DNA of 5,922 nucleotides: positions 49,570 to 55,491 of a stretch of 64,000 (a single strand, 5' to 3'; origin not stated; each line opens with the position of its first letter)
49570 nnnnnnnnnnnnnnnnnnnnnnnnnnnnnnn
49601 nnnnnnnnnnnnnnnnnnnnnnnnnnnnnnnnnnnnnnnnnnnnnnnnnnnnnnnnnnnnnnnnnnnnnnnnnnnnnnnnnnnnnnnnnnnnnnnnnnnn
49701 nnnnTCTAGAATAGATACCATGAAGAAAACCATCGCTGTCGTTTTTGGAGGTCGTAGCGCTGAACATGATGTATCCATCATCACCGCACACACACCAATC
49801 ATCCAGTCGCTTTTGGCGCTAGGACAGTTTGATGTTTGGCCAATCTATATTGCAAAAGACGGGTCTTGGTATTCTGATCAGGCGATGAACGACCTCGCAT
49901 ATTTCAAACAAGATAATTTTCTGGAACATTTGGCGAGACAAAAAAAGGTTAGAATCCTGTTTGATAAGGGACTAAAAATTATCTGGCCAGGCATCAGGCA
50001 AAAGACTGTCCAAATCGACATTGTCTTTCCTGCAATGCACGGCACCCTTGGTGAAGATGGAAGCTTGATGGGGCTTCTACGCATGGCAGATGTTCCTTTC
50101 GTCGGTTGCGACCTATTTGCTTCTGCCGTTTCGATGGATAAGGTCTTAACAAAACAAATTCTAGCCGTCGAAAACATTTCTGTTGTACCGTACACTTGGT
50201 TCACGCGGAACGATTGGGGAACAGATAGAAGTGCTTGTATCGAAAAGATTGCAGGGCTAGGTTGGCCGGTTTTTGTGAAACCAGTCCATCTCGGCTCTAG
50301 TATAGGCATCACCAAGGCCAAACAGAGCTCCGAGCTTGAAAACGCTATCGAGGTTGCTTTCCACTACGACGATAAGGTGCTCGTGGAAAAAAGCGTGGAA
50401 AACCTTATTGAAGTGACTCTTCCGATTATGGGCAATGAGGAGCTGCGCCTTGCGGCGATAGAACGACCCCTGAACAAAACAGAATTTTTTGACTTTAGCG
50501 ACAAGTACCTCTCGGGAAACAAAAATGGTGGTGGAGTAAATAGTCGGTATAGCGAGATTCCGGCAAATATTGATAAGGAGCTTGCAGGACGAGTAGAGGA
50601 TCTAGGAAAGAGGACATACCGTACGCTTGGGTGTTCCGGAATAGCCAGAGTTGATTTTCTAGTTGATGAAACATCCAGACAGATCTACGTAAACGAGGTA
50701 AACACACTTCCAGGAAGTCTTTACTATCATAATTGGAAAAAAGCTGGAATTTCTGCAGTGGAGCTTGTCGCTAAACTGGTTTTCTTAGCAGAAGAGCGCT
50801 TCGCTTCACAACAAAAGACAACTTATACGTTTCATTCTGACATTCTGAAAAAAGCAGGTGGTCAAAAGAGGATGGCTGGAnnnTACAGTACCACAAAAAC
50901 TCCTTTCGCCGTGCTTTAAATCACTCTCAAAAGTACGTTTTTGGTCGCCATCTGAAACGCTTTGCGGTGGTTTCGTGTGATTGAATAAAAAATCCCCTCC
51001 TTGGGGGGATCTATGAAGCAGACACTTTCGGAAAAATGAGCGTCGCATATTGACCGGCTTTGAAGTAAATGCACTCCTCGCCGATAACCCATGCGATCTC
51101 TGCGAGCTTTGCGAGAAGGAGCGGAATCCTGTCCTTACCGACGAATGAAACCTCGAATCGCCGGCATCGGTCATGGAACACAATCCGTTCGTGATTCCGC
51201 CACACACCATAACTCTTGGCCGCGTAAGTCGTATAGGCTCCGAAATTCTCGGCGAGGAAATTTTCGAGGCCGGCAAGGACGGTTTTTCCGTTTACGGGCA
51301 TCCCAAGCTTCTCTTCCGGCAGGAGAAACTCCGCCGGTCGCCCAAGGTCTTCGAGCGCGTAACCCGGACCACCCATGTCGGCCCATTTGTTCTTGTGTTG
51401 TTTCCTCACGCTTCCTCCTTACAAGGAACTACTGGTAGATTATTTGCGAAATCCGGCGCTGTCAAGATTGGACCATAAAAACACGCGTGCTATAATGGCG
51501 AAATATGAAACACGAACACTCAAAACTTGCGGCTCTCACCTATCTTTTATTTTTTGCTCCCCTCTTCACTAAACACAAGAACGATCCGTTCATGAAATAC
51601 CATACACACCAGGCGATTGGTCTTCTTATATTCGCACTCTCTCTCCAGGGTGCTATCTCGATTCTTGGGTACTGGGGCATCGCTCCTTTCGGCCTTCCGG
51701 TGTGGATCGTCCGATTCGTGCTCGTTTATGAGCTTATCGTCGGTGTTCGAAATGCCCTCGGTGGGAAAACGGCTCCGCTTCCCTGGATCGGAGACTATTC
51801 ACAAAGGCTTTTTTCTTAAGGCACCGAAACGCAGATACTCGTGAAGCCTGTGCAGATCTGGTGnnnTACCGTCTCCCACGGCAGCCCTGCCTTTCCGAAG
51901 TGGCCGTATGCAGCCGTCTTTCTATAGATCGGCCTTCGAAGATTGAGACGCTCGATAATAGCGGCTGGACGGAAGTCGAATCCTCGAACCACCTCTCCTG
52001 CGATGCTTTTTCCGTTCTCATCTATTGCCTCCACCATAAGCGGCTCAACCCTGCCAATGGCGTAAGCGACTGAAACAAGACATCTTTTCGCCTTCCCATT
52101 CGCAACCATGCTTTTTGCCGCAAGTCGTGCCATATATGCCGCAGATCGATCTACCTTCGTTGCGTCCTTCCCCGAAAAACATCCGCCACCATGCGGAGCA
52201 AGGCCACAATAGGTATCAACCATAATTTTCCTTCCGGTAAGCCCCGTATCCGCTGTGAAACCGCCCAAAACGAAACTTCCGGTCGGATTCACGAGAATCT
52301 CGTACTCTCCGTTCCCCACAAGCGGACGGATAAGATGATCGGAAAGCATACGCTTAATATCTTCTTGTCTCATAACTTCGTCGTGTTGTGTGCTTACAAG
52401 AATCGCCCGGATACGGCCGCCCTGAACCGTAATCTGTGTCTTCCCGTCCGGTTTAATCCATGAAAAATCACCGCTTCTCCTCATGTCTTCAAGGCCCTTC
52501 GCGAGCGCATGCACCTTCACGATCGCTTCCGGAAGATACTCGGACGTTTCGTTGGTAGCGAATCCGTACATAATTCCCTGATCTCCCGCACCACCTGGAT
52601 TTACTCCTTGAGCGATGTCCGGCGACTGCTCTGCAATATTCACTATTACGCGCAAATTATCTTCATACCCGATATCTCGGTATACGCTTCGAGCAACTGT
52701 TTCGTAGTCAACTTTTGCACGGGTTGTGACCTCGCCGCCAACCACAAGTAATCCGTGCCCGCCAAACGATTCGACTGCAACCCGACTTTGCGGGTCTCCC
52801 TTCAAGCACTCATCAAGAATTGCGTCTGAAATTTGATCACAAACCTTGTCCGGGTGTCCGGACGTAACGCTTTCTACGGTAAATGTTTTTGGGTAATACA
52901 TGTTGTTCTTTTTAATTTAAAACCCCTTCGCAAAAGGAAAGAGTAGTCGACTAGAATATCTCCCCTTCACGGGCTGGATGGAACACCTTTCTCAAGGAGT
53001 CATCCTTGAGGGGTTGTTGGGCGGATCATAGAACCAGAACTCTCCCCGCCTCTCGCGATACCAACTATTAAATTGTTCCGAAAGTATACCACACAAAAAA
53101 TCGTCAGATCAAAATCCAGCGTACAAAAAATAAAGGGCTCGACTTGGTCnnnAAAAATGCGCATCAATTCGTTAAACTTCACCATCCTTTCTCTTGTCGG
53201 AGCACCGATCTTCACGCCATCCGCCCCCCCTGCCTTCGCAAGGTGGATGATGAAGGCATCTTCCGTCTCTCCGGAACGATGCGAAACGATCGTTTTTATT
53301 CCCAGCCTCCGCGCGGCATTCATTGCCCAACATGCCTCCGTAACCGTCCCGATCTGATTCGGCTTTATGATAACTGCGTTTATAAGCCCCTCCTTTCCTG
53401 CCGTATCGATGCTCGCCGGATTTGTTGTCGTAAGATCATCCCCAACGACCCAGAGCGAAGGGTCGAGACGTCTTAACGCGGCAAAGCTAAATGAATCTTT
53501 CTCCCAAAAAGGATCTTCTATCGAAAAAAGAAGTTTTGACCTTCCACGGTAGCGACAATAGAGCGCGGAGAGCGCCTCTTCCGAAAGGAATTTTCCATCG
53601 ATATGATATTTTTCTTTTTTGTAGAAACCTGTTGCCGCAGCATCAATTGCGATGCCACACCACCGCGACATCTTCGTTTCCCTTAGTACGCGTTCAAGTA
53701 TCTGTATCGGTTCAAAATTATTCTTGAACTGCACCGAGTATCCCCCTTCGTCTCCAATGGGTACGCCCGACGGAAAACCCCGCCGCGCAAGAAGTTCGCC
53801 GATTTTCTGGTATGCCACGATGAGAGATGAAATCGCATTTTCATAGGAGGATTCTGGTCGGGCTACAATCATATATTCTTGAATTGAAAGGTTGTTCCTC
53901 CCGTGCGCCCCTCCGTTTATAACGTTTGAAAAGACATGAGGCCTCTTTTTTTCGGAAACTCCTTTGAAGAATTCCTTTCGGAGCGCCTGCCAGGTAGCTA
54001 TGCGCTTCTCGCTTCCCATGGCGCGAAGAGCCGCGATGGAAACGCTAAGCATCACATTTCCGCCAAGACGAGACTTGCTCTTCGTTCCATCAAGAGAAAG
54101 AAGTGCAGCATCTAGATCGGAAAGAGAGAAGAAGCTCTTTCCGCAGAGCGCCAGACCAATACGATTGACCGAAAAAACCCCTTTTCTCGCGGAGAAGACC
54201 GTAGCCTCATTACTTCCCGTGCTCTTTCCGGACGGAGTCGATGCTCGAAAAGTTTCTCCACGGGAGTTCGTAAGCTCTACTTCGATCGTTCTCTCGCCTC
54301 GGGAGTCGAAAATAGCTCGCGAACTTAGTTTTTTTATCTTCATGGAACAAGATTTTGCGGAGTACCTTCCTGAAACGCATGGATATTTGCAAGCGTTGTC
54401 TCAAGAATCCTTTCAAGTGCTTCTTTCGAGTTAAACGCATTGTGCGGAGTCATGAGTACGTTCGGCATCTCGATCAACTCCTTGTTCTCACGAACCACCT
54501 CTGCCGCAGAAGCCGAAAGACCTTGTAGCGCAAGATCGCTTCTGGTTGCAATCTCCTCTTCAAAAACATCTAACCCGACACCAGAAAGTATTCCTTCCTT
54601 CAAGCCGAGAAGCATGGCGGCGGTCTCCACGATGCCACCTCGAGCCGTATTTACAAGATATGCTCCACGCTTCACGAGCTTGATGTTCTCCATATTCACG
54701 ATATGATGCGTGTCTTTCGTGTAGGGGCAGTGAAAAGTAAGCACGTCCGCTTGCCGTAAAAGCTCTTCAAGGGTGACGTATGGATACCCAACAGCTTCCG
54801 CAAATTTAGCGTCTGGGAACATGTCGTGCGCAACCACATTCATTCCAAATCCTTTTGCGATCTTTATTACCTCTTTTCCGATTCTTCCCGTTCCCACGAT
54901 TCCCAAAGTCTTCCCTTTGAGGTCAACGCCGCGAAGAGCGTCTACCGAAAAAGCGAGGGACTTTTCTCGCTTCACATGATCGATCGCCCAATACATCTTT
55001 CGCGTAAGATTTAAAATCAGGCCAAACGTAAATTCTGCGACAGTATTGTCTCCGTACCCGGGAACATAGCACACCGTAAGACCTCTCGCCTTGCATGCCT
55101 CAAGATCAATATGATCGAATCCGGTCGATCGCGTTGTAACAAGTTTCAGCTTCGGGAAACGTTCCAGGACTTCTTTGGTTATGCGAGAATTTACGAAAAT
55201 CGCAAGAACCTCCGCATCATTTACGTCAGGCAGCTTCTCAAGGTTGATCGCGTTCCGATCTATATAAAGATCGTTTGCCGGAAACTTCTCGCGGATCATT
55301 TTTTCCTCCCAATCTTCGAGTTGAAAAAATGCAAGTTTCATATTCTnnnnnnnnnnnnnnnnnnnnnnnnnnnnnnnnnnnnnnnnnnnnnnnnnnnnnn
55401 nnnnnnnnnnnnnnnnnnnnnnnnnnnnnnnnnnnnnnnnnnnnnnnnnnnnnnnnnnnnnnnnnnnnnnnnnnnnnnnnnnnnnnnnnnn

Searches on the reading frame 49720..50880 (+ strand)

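Call 16: search_protein_families(library=pfam, proteins=[window:49720-50880:+], max_evalue=0.001)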
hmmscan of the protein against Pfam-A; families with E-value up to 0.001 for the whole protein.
window:49720-50880:+ (387 aa): 4 families
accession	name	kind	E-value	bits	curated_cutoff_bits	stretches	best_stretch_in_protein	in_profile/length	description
PF07478.18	Dala_Dala_lig_C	-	6.1e-50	170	24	1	151-354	5-203/204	D-ala D-ala ligase C-terminus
PF01820.27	Dala_Dala_lig_N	-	3.7e-27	95.7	34.6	1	5-130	2-121/121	D-ala D-ala ligase N-terminus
PF02222.28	ATP-grasp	-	3.2e-07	30.6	27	1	169-328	18-160/179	ATP-grasp domain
PF02786.22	CPSase_L_D2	-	1.4e-06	28.4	19.8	0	141-238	2-101/211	Carbamoyl-phosphate synthase L chain, ATP binding domain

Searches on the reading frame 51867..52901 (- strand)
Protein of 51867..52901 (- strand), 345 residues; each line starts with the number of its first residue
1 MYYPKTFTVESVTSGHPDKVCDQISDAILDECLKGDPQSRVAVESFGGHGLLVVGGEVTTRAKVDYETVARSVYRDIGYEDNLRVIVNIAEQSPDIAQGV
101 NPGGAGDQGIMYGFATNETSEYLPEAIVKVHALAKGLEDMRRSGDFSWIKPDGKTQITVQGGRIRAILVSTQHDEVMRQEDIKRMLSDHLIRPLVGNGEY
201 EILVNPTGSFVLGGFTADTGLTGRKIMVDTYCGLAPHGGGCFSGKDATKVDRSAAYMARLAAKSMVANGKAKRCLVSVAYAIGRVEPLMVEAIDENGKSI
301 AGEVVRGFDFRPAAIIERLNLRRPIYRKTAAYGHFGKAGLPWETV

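Call 16: search_protein_families(library=pfam, proteins=[window:51867-52901:-], max_evalue=0.001)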
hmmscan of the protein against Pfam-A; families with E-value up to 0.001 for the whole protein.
window:51867-52901:- (345 aa): 3 families
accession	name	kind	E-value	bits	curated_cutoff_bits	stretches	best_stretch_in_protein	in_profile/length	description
PF02773.21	S-AdoMet_synt_C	-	9.6e-52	175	25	1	212-343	1-137/138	S-adenosylmethionine synthetase, C-terminal domain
PF00438.25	S-AdoMet_synt_N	-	2.6e-31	108.5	33.1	1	6-93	3-98/99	S-adenosylmethionine synthetase, N-terminal domain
PF02772.21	S-AdoMet_synt_M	-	8.8e-30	103.7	29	1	104-210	3-120/120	S-adenosylmethionine synthetase, central domain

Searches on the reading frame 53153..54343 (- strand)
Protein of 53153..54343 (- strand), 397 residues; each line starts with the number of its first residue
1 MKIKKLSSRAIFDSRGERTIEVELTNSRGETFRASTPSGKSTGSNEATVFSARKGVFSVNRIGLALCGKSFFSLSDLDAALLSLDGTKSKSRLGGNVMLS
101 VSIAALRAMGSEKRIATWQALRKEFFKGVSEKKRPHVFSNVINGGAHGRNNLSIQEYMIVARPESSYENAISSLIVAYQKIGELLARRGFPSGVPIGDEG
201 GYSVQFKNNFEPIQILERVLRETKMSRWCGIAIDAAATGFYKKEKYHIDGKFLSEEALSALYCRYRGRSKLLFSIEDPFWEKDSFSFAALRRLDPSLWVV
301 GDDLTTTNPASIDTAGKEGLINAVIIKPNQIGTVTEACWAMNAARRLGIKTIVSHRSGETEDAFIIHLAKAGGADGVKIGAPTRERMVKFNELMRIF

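Call 16: search_protein_families(library=pfam, proteins=[window:53153-54343:-], max_evalue=0.001)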
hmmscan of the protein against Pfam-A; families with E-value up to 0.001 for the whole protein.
window:53153-54343:- (397 aa): 2 families
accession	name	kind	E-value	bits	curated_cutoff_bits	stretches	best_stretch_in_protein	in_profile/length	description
PF00113.28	Enolase_C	-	4.2e-55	187.6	21.5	1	137-396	7-277/296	Enolase, C-terminal TIM barrel domain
PF03952.21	Enolase_N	-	1.3e-25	90.5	35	1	3-119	1-129/131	Enolase, N-terminal domain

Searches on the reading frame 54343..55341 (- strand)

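Call 16: search_protein_families(library=pfam, proteins=[window:54343-55341:-], max_evalue=0.001)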
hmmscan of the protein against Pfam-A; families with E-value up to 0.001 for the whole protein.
window:54343-55341:- (333 aa): 3 families
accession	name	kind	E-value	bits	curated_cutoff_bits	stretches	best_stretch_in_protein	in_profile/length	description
PF02826.25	2-Hacid_dh_C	-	4.6e-55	186.2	25.1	1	106-302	1-178/178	D-isomer specific 2-hydroxyacid dehydrogenase, NAD binding domain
PF00389.36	2-Hacid_dh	-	1.2e-29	103.1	24.6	1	36-332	33-133/134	D-isomer specific 2-hydroxyacid dehydrogenase, catalytic domain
PF00670.27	AdoHcyase_NAD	-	7.3e-05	23.4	27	1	136-232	16-109/162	S-adenosyl-L-homocysteine hydrolase, NAD binding domain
